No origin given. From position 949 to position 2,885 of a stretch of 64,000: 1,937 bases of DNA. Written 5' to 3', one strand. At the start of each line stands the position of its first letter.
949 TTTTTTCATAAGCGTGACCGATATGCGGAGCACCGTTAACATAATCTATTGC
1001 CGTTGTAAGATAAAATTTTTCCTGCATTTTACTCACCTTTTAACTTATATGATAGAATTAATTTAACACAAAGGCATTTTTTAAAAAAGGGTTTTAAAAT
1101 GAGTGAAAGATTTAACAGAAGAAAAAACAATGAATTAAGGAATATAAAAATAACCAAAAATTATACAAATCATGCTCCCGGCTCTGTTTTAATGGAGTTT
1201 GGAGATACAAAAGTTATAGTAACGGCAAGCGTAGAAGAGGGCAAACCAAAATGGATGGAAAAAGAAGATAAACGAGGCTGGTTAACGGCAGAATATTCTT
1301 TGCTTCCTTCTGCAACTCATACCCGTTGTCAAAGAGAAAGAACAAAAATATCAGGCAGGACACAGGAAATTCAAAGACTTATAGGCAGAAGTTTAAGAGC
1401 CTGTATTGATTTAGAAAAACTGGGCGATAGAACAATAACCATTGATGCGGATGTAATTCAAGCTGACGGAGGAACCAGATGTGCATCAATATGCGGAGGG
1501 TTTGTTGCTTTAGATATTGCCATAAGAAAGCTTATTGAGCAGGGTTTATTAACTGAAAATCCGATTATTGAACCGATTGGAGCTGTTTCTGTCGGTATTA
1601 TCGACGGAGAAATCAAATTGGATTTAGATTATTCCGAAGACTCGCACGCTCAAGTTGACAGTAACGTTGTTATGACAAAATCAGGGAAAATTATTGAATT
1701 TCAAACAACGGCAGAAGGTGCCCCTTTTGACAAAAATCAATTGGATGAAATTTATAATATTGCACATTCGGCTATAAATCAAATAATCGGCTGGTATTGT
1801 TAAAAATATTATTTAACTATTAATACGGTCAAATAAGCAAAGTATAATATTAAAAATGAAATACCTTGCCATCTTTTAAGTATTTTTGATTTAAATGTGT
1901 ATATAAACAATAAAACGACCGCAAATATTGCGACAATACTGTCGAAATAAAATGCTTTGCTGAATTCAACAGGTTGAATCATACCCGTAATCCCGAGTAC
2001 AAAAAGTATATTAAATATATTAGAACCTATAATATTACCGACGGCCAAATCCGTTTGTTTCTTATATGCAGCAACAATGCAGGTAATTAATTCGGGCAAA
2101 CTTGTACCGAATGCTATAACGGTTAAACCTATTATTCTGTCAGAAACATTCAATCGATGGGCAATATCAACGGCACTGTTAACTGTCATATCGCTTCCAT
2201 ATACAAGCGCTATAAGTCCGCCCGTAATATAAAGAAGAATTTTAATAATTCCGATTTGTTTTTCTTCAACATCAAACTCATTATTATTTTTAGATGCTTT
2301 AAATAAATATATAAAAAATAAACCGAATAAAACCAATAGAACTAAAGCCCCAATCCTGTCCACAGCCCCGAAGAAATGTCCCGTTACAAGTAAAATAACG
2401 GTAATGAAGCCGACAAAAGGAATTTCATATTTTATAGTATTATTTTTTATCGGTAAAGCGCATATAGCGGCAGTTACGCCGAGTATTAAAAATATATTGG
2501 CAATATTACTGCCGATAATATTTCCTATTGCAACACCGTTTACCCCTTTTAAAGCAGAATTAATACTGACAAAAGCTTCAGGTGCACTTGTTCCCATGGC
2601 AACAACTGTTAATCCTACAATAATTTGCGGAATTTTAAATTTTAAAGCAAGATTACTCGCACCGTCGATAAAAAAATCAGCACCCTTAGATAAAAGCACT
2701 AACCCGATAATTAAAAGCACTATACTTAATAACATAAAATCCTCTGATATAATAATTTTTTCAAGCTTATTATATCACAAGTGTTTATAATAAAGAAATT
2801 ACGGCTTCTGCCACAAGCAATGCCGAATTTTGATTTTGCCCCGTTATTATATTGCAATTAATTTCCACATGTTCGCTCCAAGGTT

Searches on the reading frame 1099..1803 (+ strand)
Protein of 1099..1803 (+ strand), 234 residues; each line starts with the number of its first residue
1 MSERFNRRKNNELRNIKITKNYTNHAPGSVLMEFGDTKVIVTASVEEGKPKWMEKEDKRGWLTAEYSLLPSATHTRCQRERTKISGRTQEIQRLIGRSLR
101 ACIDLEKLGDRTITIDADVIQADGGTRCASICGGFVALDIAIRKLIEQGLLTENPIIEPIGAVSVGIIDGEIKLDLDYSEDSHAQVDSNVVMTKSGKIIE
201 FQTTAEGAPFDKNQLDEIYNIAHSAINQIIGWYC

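Call 60: search_protein_families(library=pfam, proteins=[window:1099-1803:+])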
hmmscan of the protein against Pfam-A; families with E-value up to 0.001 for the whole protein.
window:1099-1803:+ (234 aa): 2 families
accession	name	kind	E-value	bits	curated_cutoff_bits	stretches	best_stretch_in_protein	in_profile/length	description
PF01138.27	RNase_PH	-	3.9e-29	102.1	25.5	1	12-140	1-126/130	3' exoribonuclease family, domain 1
PF03725.20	RNase_PH_C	-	7.1e-13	48.8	20.8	1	159-225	2-67/67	3' exoribonuclease family, domain 2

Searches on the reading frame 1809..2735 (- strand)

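Call 60: search_protein_families(library=pfam, proteins=[window:1809-2735:-])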
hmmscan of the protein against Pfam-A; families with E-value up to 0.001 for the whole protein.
window:1809-2735:- (308 aa): 1 family
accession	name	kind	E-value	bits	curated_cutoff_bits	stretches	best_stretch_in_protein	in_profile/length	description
PF01699.29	Na_Ca_ex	-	1.2e-65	220.6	24.9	2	167-306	3-150/151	Sodium/calcium exchanger protein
